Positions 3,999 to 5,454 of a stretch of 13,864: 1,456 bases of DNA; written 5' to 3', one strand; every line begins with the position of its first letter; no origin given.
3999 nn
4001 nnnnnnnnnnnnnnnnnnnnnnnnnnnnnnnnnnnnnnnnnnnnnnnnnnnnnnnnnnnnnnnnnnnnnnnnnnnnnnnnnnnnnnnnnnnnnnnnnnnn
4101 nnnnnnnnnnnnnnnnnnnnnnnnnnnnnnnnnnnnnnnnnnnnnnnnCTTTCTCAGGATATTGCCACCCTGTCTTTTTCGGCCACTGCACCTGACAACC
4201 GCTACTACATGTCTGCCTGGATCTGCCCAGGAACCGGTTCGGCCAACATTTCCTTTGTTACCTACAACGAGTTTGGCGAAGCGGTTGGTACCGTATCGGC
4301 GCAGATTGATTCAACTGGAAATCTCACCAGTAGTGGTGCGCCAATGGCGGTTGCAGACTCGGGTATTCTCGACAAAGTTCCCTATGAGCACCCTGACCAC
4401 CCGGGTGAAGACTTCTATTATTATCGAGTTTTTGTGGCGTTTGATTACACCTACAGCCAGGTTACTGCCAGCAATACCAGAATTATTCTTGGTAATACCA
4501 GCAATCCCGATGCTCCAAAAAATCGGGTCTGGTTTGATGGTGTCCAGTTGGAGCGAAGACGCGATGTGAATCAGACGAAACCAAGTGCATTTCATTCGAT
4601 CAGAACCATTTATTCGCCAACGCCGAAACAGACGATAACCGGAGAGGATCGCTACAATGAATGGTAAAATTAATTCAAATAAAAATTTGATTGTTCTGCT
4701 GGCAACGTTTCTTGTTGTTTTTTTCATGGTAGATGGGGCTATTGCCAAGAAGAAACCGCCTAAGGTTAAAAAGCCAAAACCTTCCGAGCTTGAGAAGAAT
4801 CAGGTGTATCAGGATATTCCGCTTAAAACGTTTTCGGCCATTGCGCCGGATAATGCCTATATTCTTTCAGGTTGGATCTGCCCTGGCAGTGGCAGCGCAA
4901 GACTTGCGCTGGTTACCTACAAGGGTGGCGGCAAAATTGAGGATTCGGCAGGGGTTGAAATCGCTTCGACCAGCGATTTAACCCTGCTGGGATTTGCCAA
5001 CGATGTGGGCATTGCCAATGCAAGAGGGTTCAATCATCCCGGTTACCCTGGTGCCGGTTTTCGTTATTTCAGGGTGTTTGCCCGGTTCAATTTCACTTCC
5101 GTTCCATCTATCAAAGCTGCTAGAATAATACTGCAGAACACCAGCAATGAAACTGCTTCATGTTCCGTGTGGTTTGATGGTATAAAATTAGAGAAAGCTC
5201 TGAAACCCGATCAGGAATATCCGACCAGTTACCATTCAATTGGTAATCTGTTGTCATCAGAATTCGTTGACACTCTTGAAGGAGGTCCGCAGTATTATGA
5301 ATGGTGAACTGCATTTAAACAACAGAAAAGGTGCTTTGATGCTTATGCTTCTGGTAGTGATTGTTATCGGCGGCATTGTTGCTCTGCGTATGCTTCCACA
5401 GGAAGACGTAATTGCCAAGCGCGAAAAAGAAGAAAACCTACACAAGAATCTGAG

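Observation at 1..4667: Giant surface protein built from ~8 tandem ~127-aa modules, each ending in a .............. calcium-loop-like motif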

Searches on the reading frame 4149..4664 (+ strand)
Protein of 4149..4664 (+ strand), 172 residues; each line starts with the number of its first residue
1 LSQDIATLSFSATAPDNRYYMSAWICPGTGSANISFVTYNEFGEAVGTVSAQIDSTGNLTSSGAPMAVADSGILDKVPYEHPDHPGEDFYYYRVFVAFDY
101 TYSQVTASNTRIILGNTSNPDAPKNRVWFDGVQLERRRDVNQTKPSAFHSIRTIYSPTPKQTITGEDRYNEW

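Call 58: find_homologous_proteins(query=A5, max_evalue=0.001)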
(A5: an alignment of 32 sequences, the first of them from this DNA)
Query A5 (32 sequences) (172 aa, profile of the alignment): 12 proteins with E <= 0.001 among 1701 candidates.
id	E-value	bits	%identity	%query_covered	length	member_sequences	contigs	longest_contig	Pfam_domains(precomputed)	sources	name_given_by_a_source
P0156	1.1e-61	226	59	100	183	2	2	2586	-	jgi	jgi:hypothetical protein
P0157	8.1e-61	223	45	100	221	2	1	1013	-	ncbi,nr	ncbi:MAG TPA: hypothetical protein PLR50_14795, partial [Candidatus Rifleibacterium sp.]|nr:hypothet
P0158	1.1e-53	200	41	99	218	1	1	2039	-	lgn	-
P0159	2.5e-53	198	44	99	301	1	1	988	-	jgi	-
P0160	6.9e-53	197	42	99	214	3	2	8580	-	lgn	-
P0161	2.2e-51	192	45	100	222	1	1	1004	-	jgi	jgi:hypothetical protein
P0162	1.0e-50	190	38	100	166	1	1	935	-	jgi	jgi:hypothetical protein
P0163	4.7e-50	188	38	99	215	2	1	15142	-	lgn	-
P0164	8.8e-49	184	32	94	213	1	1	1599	-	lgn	-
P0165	2.0e-48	182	38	100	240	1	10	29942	-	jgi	jgi:hypothetical protein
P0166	6.1e-47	178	32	90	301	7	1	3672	-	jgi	jgi:hypothetical protein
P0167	1.2e-29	121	32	76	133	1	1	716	-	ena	-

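Call 59: search_solved_structures(query=A5, max_evalue=10)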
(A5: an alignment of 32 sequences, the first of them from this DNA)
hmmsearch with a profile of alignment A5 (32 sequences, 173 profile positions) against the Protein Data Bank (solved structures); distinct sequences matched with E-value up to 10: 2.
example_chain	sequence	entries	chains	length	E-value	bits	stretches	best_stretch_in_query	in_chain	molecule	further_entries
5uzg_B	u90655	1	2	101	0.13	15.3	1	29-71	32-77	AT27789p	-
9w1d_A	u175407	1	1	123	0.18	14.8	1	87-156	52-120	variable domain of heavy chain antibody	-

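Call 60: search_protein_families(library=pfam, alignment_id=A5, max_evalue=1)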
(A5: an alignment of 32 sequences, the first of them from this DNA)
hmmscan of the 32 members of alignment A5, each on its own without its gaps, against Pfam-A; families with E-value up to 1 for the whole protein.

A. member 1, seq(172 aa): 0 families

B. families by the number of members that match (of 32 scanned): 10 families
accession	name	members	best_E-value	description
PF13364.12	BetaGal_ABD2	3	0.0039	Beta-galactosidase second all-beta domain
PF02327.22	BChl_A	1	0.027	Bacteriochlorophyll A protein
PF07949.17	YbbR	1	0.03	YbbR-like protein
PF22118.2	MtrF-like_dom-III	1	0.049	Decaheme cytochrome c component MtrF-like domain III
PF09251.16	PhageP22-tail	1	0.1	Salmonella phage P22 tail-spike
PF24118.1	DUF7392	1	0.12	Domain of unknown function (DUF7392)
PF22658.2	YycE-like_N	1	0.2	YycE-like N-terminal domain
PF13414.12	TPR_11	1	0.2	TPR repeat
PF16570.11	GramPos_pilinD3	1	0.21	Gram-positive pilin backbone subunit 3, Cna-B-like domain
PF15313.11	HEXIM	1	0.35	Hexamethylene bis-acetamide-inducible protein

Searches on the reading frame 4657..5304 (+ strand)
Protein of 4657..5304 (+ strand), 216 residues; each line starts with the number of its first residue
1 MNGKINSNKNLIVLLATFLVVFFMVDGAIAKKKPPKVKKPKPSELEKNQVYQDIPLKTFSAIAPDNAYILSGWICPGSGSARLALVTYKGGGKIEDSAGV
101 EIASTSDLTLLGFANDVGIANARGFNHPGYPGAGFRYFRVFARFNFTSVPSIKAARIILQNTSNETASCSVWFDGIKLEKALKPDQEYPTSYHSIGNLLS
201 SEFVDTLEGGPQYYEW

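Call 10: search_protein_families(library=pfam, proteins=[window:4657-5304:+], max_evalue=0.01)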
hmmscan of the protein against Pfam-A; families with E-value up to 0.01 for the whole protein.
window:4657-5304:+ (216 aa): 0 families

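Call 70: search_protein_families(library=ncbifam, proteins=[window:4657-5304:+], max_evalue=0.1)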
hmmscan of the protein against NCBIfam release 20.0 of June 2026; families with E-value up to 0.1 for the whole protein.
window:4657-5304:+ (216 aa): 0 families
